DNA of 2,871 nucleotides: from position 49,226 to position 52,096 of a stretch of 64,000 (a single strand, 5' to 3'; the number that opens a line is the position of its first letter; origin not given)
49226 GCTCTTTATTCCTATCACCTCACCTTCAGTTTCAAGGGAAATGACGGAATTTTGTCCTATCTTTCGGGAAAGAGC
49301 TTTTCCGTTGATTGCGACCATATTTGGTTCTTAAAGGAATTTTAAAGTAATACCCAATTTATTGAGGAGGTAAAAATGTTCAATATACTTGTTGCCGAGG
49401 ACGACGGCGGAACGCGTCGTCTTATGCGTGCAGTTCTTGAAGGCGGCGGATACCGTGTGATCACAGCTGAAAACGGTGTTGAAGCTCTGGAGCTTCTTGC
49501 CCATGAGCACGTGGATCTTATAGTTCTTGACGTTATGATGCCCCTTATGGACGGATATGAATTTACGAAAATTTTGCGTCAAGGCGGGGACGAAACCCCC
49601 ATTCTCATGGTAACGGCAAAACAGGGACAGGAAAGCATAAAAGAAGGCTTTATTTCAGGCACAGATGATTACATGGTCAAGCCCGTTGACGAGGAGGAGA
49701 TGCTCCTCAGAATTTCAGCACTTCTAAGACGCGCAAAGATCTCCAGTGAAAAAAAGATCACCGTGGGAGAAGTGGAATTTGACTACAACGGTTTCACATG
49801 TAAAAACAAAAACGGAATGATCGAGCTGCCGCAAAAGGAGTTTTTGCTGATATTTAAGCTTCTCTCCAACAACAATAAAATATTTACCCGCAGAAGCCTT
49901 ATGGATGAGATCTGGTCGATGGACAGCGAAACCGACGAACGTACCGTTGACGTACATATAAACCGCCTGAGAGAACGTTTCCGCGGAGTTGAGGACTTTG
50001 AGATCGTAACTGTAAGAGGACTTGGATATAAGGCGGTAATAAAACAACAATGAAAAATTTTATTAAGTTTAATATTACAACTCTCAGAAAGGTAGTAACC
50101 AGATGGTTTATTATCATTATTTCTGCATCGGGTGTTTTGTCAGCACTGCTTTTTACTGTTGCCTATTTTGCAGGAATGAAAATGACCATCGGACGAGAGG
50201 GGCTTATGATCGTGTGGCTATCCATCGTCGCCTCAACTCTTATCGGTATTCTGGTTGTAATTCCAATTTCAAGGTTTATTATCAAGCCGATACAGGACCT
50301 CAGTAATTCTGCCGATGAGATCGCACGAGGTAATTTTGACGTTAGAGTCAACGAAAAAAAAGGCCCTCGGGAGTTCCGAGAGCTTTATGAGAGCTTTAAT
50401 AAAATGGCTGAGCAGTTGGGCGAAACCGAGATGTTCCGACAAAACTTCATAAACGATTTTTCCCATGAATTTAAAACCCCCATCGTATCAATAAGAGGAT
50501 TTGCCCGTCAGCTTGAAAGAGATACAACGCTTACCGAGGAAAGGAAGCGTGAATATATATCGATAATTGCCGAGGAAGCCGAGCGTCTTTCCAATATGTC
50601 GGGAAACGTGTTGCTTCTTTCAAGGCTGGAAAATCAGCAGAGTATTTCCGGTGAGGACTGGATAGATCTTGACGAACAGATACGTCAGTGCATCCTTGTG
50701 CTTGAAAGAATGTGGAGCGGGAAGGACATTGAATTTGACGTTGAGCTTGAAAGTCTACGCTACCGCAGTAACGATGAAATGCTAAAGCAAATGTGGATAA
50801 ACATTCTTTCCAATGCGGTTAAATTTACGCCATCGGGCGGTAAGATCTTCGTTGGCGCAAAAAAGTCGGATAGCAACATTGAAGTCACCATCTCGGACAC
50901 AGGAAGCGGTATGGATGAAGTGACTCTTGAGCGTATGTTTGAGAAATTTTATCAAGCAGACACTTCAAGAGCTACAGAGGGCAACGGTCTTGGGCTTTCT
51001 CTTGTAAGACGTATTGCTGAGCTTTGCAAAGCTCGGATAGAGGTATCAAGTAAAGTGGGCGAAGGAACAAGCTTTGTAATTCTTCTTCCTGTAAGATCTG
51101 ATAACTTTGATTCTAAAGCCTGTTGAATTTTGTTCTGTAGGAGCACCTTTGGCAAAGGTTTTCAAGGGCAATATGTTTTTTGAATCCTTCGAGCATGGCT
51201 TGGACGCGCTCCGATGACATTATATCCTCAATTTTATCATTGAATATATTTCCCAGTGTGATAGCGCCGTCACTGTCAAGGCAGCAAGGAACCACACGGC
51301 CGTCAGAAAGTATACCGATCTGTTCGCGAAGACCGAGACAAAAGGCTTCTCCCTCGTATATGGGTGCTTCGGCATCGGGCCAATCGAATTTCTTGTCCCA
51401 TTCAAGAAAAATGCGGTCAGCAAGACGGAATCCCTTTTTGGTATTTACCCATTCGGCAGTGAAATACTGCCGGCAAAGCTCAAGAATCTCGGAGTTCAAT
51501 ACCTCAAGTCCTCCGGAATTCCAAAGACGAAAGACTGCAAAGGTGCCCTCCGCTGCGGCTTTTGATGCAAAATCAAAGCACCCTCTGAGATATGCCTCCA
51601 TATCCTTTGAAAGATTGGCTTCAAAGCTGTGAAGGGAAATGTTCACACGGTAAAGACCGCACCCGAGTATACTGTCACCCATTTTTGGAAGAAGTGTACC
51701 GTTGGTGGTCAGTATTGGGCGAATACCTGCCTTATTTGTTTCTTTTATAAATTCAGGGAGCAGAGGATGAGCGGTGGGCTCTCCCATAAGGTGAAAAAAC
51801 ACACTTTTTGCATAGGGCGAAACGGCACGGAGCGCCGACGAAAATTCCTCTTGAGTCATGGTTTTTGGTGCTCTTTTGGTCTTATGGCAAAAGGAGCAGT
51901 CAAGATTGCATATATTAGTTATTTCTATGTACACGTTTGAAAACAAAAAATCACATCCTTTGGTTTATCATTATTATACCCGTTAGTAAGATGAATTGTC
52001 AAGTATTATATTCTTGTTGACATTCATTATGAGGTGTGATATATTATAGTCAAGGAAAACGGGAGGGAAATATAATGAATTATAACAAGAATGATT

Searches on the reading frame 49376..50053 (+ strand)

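Call 85: search_protein_families(library=ncbifam, proteins=[window:49376-50053:+], max_evalue=0.00001)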
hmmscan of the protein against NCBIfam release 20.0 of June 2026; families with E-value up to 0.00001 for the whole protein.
window:49376-50053:+ (225 aa): 88 families (the best 25 are shown)
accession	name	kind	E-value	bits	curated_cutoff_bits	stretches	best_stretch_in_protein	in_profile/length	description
NF040689.1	MtrAB_MtrA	equivalog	3.3e-50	170.5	300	1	4-220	1-218/219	MtrAB system response regulator MtrA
TIGR02154.1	PhoB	equivalog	2.2e-48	164.5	296.2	1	3-219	4-224/226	phosphate regulon transcriptional regulator PhoB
NF053854.1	RespRegPhoBBctds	equivalog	8.1e-48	162.7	270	1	4-219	1-223/225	two-component system response regulator PhoB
TIGR01387.1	cztR_silR_copR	subfamily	1.6e-45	155.4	279.2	1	4-218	1-216/218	heavy metal response regulator transcription factor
NF041733.1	resp_reg_CseB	equivalog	1.7e-45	155.1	350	1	3-220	2-226/228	two-component system response regulator CseB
NF045944.1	ResRegRpaBCyano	equivalog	1.2e-43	149.2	330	1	5-219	1-226/229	response regulator transcription factor RpaB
NF051850.1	RespRegRprY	equivalog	1.7e-43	148.7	370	1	3-224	6-230/234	response regulator transcription factor RprY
NF008296.0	PRK11083.1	equivalog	1.4e-40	139.1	273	1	3-219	5-224/228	two-component system response regulator CreB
NF040534.1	resp_reg_YycF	equivalog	2.3e-39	135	340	1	3-218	2-225/231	response regulator YycF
NF041734.1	resp_reg_RppA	equivalog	8.9e-39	133.2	250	1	3-219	2-226/229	two-component system response regulator RppA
NF012023.0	PRK15479.1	equivalog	1.5e-38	132.6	337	1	4-220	3-217/224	transcriptional regulator TctD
NF008567.0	PRK11517.1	equivalog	4.5e-37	127.6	353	1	3-223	2-221/223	response regulator transcription factor HprR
NF007928.2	PRK10643.1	equivalog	6.3e-37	127.3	330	1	3-219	2-215/216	two-component system response regulator PmrA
NF007005.1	PRK09468.1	equivalog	8.2e-37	126.9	331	1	3-221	5-232/237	osmolarity response regulator transcription factor OmpR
NF033120.0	vanR_FM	exception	1.8e-36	125.9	460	1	3-219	5-228/231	vancomycin resistance response regulator transcription factor, VanR-F/VanR-M family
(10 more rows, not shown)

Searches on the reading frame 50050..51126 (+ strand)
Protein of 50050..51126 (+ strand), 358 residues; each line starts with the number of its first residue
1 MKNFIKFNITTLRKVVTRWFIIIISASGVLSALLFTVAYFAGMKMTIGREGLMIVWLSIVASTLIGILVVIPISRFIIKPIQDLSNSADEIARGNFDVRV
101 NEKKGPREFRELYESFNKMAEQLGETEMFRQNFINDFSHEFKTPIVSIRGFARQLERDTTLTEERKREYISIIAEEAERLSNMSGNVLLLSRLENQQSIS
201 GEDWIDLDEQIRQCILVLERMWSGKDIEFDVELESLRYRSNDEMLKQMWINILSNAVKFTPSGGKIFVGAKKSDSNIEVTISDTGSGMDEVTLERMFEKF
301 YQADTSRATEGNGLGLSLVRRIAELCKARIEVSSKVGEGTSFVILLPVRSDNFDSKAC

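Call 85: search_protein_families(library=ncbifam, proteins=[window:50050-51126:+], max_evalue=0.00001)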
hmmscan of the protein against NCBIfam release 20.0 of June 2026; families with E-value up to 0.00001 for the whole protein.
window:50050-51126:+ (358 aa): 83 families (the best 25 are shown)
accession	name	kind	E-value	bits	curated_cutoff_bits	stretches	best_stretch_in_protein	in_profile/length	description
NF046044.1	PnpS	equivalog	3e-62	210.9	400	1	125-347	165-390/390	two-component system histidine kinase PnpS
TIGR01386.1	cztS_silS_copS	subfamily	7.1e-53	180.2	292.55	1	54-347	165-457/457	heavy metal sensor histidine kinase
NF033092.0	HK_WalK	equivalog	3.8e-52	177.7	725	2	126-348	368-594/594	cell wall metabolism sensor histidine kinase WalK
TIGR02966.1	phoR_proteo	equivalog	4.3e-50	170.6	334.2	1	122-344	106-331/333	phosphate regulon sensor histidine kinase PhoR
NF008312.0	PRK11100.1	equivalog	2.4e-47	161.9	356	1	49-348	179-474/477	two-component system sensor histidine kinase CreC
NF045911.1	TCSHisKinNblS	equivalog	3.6e-44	151.1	1000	2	130-346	388-618/621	two-component system sensor histidine kinase NblS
NF007345.0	PRK09835.1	subfamily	1.9e-43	148.7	423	1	57-348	190-480/482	Cu(+)/Ag(+) sensor histidine kinase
NF047874.1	MASE3_PAS_HK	subfamily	4.5e-43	148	560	1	113-350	381-627/655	MASE3 domain-containing sensor histidine kinase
NF041210.1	his_kin_PieS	equivalog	2.5e-42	145.4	850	1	16-352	132-474/474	two component system sensor histidine kinase PieS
NF012163.2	BaeS_SmeS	equivalog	2.7e-42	145.2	500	1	54-344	165-454/457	sensor histidine kinase efflux regulator BaeS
NF040691.1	MtrAB_MtrB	equivalog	1e-40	140.3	450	1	57-351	195-495/507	MtrAB system histidine kinase MtrB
NF041735.1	hist_kin_RppB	equivalog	3.8e-39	134.7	400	1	131-347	217-438/438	two-component system sensor histidine kinase RppB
NF052314.1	T9SS_HK_PorY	subfamily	6.1e-39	134.3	350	1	54-331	134-404/418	PorY family sensor histidine kinase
NF007837.0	PRK10549.1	equivalog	2e-38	132.3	603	1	55-351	166-461/466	envelope stress sensor histidine kinase BaeS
NF038297.2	hybrid_HK_HrmK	equivalog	9.6e-38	130.2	725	1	110-351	215-460/607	hybrid histidine kinase/response regulator HrmK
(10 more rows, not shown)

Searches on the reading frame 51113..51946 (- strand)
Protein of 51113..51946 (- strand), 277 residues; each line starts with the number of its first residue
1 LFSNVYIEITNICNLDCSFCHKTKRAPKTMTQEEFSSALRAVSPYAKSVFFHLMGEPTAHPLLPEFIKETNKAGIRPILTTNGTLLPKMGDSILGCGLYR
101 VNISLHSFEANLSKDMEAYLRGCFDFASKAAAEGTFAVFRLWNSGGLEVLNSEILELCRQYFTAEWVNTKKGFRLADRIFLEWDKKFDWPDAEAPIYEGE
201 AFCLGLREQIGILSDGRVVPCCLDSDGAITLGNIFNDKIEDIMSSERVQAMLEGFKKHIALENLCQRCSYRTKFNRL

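Call 70: search_protein_families(library=pfam, proteins=[window:51113-51946:-], max_evalue=0.01)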
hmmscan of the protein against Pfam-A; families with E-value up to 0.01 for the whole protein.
window:51113-51946:- (277 aa): 2 families
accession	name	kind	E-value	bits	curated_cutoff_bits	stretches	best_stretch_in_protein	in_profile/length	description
PF04055.27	Radical_SAM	-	4.4e-16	59.9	29.5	1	7-116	1-120/166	Radical SAM superfamily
PF13186.11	SPASM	-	2.2e-13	50.7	21.5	1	203-268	1-66/67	Iron-sulfur cluster-binding domain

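Call 85: search_protein_families(library=ncbifam, proteins=[window:51113-51946:-], max_evalue=0.00001)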
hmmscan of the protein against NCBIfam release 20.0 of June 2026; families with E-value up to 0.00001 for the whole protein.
window:51113-51946:- (277 aa): 29 families (the best 25 are shown)
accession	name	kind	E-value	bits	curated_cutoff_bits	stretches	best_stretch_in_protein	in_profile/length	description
TIGR04317.1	W_rSAM_matur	equivalog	5.3e-20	71.8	380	1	4-116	5-121/349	tungsten cofactor oxidoreductase radical SAM maturase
TIGR02668.1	moaA_archaeal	equivalog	5.4e-19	68.3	325.25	1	3-112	10-123/303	GTP 3',8-cyclase MoaA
NF001199.0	PRK00164.2-1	equivalog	1.4e-17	63.8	231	1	4-112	13-125/308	GTP 3',8-cyclase MoaA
TIGR02666.1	moaA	equivalog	2.2e-14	53.2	284.05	1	5-116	12-133/336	GTP 3',8-cyclase MoaA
TIGR04347.1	pseudo_SAM_Halo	equivalog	3.9e-11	42.8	525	1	7-110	42-149/390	TIGR04347 family pseudo-SAM/SPASM protein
TIGR04321.1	spiroSPASM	subfamily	4.2e-11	42.2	250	0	5-73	233-308/510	spiro-SPASM protein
TIGR04251.1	SCM_rSAM_ScmF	equivalog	5.3e-11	42.5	400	1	4-128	5-135/353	SynChlorMet cassette radical SAM/SPASM protein ScmF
TIGR04311.1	rSAM_Geo_metal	subfamily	1.3e-10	40.9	400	1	3-116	3-123/423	radical SAM/SPASM family putative metalloenzyme maturase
TIGR04055.1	rSAM_NirJ2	equivalog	3e-10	40.1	500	1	8-125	5-124/326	putative heme d1 biosynthesis radical SAM protein NirJ2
TIGR04054.1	rSAM_NirJ1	equivalog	3.2e-10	39.2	650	1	6-125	39-160/387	putative heme d1 biosynthesis radical SAM protein NirJ1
TIGR04545.1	rSAM_ahbD_hemeb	equivalog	3.7e-10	39.8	500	1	7-125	4-125/339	heme b synthase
TIGR04466.1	rSAM_BlsE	equivalog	4.3e-10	39.6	400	1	5-118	5-118/327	cytosylglucuronate decarboxylase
NF038332.1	rSAM_rare_HxsC4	exception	1e-09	38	500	1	4-115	15-132/335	radical SAM protein HxsC4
TIGR04546.1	rSAM_ahbC_deAc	equivalog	2.2e-09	36.6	650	1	6-111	42-151/390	12,18-didecarboxysiroheme deacetylase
TIGR04250.1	SCM_rSAM_ScmE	equivalog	8.1e-09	34.8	400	0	5-88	5-91/358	SynChlorMet cassette radical SAM/SPASM protein ScmE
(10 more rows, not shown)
